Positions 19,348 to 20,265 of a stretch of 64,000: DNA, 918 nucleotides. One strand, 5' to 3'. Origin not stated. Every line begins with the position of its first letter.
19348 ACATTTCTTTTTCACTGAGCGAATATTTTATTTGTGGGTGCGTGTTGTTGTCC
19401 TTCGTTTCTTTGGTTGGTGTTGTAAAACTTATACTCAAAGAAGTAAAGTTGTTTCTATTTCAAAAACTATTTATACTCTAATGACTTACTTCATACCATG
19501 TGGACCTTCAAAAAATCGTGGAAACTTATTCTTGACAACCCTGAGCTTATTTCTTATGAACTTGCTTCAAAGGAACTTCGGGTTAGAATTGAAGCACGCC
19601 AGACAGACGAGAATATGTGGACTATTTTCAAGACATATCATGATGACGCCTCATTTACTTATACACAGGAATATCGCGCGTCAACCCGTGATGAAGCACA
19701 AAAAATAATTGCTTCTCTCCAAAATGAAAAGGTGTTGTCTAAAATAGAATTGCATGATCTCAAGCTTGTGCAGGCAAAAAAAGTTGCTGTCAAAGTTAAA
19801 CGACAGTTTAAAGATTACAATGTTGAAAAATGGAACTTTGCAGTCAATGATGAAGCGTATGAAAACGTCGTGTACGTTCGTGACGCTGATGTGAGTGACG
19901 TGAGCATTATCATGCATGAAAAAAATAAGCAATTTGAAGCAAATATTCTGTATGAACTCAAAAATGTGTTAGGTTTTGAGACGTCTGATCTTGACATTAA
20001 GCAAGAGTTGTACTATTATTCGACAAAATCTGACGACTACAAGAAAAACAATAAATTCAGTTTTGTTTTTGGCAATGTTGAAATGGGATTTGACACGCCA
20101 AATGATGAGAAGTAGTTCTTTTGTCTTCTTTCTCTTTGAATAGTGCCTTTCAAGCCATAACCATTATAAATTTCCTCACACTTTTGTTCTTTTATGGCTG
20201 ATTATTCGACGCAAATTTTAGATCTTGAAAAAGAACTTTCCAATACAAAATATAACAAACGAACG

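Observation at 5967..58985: Five-copy intergenic hairpin element with compensatory stem changes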

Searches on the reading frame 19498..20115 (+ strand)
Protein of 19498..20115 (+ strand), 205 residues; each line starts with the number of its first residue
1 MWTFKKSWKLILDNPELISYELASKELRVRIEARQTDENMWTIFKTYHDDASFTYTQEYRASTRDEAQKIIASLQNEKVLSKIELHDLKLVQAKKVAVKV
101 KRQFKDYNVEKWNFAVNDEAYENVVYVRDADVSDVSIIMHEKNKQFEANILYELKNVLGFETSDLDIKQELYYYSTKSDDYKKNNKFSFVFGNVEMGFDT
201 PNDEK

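Call 12: search_protein_families(library=pfam, proteins=[window:19498-20115:+])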
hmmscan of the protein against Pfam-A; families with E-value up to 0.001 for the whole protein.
window:19498-20115:+ (205 aa): 0 families

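Call 47: find_homologous_proteins(query=window:19498-20115:+)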
Query window:19498-20115:+ (205 aa): 24 proteins with E <= 0.001 among 79 candidates.
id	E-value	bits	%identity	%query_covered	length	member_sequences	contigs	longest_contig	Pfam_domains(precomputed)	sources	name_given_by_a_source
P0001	2.7e-125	434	98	100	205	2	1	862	-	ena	-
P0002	1.2e-124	432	97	100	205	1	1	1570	-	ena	-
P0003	2.1e-123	428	96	100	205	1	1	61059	-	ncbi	-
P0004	1.4e-122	425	96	100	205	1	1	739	-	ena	-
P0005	1.4e-121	422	95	100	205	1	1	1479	-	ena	-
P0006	2.0e-121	421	94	100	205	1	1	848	-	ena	-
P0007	4.4e-121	420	95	100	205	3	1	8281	-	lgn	-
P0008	8.2e-121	419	94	100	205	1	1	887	-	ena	-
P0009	7.8e-118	409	90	100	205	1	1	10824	-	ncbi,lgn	-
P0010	2.5e-112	391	87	100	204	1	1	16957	-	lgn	-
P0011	1.6e-84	301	66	100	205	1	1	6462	-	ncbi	-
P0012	9.4e-83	295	64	100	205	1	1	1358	-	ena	-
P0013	3.7e-82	293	65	100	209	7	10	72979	-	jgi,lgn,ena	jgi:hypothetical protein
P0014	7.9e-81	289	65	100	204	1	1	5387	-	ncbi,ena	-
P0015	2.4e-78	281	64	100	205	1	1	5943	-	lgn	-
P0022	3.6e-61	225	52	100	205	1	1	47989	-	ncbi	-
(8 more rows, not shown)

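Call 48: find_encoding_contigs(protein=P0003, flank=10000, max_places=2)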
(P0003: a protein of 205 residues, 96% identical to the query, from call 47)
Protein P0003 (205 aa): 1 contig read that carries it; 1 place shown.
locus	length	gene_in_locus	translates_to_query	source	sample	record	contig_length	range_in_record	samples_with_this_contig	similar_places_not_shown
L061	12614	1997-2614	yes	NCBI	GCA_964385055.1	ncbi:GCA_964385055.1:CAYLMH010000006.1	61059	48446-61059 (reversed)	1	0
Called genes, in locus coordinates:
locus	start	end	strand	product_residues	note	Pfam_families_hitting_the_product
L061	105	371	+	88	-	PF01248:Ribosomal_L7Ae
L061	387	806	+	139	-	PF26594:KH_NusA_2nd (faint)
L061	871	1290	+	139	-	PF00164:Ribosom_S12_S23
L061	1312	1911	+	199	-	PF00177:Ribosomal_S7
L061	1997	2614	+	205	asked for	-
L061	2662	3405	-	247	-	PF01978:TrmB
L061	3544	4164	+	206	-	PF01451:LMWPc (faint)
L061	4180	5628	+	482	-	PF00391:PEP-utilizers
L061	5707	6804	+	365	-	PF00350:Dynamin_N (faint), PF01926:MMR_HSR1, PF02421:FeoB_N, PF16897:MMR_HSR1_Xtn, PF02824:TGS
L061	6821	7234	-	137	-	-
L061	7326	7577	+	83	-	PF26688:RHH_12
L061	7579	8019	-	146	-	PF01850:PIN, PF10130:PIN_2, PF13470:PIN_3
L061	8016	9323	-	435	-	PF01970:TctA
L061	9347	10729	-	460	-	PF01979:Amidohydro_1 (weak)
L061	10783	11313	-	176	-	PF13302:Acetyltransf_3, PF00583:Acetyltransf_1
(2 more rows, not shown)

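Call 49: find_encoding_contigs(protein=P0010, flank=10000, max_places=2)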
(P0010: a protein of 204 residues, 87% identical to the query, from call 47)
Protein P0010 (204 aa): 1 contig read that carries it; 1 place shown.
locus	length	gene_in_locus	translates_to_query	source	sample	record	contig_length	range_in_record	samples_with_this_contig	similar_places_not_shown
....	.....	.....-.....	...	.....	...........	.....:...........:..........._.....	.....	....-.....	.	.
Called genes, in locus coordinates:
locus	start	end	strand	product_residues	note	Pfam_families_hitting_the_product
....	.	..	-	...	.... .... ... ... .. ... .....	-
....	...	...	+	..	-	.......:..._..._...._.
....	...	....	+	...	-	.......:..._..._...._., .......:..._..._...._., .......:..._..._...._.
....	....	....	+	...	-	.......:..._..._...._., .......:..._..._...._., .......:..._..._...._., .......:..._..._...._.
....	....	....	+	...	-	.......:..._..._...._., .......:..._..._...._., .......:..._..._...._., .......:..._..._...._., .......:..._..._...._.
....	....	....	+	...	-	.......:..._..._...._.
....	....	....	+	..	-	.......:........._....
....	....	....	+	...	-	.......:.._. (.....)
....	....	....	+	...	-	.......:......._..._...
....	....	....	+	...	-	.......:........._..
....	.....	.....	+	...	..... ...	-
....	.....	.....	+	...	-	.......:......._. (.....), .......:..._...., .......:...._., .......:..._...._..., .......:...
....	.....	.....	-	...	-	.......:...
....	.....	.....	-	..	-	-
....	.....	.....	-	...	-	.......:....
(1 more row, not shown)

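Call 50: find_encoding_contigs(protein=P0013, flank=10000, max_places=3)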
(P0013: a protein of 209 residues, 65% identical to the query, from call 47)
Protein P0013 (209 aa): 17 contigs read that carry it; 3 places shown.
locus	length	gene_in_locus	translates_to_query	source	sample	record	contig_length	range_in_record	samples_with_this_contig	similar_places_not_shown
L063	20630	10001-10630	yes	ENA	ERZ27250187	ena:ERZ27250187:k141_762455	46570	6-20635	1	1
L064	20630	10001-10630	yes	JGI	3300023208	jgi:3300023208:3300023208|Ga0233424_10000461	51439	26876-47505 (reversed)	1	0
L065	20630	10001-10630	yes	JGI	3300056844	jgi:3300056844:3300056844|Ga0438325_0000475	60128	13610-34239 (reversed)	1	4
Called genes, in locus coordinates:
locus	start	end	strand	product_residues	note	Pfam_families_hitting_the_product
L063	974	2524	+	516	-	PF04563:RNA_pol_Rpb2_1, PF04561:RNA_pol_Rpb2_2, PF04565:RNA_pol_Rpb2_3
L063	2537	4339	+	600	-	PF04566:RNA_pol_Rpb2_4, PF04567:RNA_pol_Rpb2_5, PF00562:RNA_pol_Rpb2_6, PF04560:RNA_pol_Rpb2_7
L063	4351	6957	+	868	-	PF04997:RNA_pol_Rpb1_1, PF00623:RNA_pol_Rpb1_2, PF04983:RNA_pol_Rpb1_3, PF05000:RNA_pol_Rpb1_4, PF04998:RNA_pol_Rpb1_5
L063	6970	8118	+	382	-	PF04998:RNA_pol_Rpb1_5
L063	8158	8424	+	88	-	PF01248:Ribosomal_L7Ae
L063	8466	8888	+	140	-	-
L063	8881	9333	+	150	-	PF00164:Ribosom_S12_S23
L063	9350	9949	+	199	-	PF00177:Ribosomal_S7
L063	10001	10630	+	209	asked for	-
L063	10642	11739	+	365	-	PF00350:Dynamin_N (faint), PF01926:MMR_HSR1, PF02421:FeoB_N, PF16897:MMR_HSR1_Xtn, PF02824:TGS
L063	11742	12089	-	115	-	-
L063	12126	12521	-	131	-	PF01850:PIN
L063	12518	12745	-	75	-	-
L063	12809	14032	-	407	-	PF01970:TctA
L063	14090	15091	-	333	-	PF02629:CoA_binding, PF13380:CoA_binding_2, PF13607:Succ_CoA_lig, PF00549:Ligase_CoA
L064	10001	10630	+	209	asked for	-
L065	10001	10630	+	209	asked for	-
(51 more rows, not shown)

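Call 51: find_encoding_contigs(protein=P0022, flank=10000, max_places=2)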
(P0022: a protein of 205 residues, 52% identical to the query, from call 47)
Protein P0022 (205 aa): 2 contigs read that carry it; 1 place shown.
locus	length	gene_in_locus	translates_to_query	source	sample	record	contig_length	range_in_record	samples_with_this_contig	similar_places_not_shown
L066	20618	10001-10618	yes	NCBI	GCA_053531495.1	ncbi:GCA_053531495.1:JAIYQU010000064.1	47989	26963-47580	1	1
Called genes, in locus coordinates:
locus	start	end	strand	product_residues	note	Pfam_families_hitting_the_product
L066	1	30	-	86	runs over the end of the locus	-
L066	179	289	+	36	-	-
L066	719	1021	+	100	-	PF01191:RNA_pol_Rpb5_C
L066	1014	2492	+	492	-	PF04563:RNA_pol_Rpb2_1, PF04561:RNA_pol_Rpb2_2, PF04565:RNA_pol_Rpb2_3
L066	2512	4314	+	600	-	PF04566:RNA_pol_Rpb2_4, PF04567:RNA_pol_Rpb2_5, PF00562:RNA_pol_Rpb2_6, PF04560:RNA_pol_Rpb2_7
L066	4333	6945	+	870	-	PF04997:RNA_pol_Rpb1_1, PF00623:RNA_pol_Rpb1_2, PF04983:RNA_pol_Rpb1_3, PF05000:RNA_pol_Rpb1_4, PF04998:RNA_pol_Rpb1_5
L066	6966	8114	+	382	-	PF04998:RNA_pol_Rpb1_5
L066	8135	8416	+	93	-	PF01248:Ribosomal_L7Ae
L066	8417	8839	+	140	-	-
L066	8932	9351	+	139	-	PF00164:Ribosom_S12_S23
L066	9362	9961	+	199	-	PF00177:Ribosomal_S7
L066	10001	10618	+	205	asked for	-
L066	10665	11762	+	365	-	PF00350:Dynamin_N (faint), PF01926:MMR_HSR1, PF02421:FeoB_N, PF16897:MMR_HSR1_Xtn, PF02824:TGS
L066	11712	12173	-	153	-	-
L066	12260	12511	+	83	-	PF26688:RHH_12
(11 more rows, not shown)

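Call 73: find_encoding_contigs(protein=P0007, flank=10000, max_places=2)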
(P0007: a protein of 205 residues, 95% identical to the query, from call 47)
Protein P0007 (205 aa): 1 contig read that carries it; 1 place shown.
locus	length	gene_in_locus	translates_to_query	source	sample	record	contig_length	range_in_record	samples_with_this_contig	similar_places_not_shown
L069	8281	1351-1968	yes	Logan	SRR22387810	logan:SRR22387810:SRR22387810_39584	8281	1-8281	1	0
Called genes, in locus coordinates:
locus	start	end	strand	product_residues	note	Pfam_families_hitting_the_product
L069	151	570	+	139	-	PF00164:Ribosom_S12_S23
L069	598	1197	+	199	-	PF00177:Ribosomal_S7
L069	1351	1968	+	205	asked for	-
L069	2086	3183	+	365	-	PF00350:Dynamin_N (faint), PF01926:MMR_HSR1, PF02421:FeoB_N, PF16897:MMR_HSR1_Xtn, PF02824:TGS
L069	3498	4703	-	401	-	PF01970:TctA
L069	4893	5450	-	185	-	PF13302:Acetyltransf_3, PF13420:Acetyltransf_4 (weak), PF00583:Acetyltransf_1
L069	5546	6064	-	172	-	PF13858:DUF4199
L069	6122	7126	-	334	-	-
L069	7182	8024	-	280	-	PF00459:Inositol_P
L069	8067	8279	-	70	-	?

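Call 74: find_encoding_contigs(protein=P0009, flank=10000, max_places=2)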
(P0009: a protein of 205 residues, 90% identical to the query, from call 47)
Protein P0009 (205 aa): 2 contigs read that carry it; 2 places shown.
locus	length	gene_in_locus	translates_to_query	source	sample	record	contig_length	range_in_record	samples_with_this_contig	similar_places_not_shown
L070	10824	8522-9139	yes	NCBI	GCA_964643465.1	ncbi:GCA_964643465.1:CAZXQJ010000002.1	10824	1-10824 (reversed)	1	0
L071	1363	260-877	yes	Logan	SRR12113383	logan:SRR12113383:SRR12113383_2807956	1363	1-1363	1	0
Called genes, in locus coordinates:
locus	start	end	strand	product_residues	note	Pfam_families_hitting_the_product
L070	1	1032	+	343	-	?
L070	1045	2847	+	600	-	PF04566:RNA_pol_Rpb2_4, PF04567:RNA_pol_Rpb2_5, PF00562:RNA_pol_Rpb2_6, PF04560:RNA_pol_Rpb2_7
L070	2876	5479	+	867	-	PF04997:RNA_pol_Rpb1_1, PF00623:RNA_pol_Rpb1_2, PF04983:RNA_pol_Rpb1_3, PF05000:RNA_pol_Rpb1_4, PF04998:RNA_pol_Rpb1_5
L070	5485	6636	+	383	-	PF04998:RNA_pol_Rpb1_5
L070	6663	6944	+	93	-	PF01248:Ribosomal_L7Ae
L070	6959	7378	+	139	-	PF26594:KH_NusA_2nd (faint)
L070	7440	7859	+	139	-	PF00164:Ribosom_S12_S23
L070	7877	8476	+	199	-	PF00177:Ribosomal_S7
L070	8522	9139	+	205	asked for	-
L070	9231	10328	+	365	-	PF00350:Dynamin_N (faint), PF01926:MMR_HSR1, PF02421:FeoB_N, PF16897:MMR_HSR1_Xtn, PF02824:TGS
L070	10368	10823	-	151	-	?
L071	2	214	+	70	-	?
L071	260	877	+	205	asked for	-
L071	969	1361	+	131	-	?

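Call 75: find_encoding_contigs(protein=P0002, flank=10000, max_places=2)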
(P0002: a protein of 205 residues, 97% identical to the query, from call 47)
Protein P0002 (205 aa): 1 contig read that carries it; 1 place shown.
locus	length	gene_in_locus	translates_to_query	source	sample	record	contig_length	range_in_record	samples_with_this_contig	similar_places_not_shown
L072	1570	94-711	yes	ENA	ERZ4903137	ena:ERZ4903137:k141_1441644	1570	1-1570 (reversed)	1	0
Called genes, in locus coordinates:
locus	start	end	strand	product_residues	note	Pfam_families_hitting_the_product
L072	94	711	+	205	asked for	-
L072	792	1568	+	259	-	?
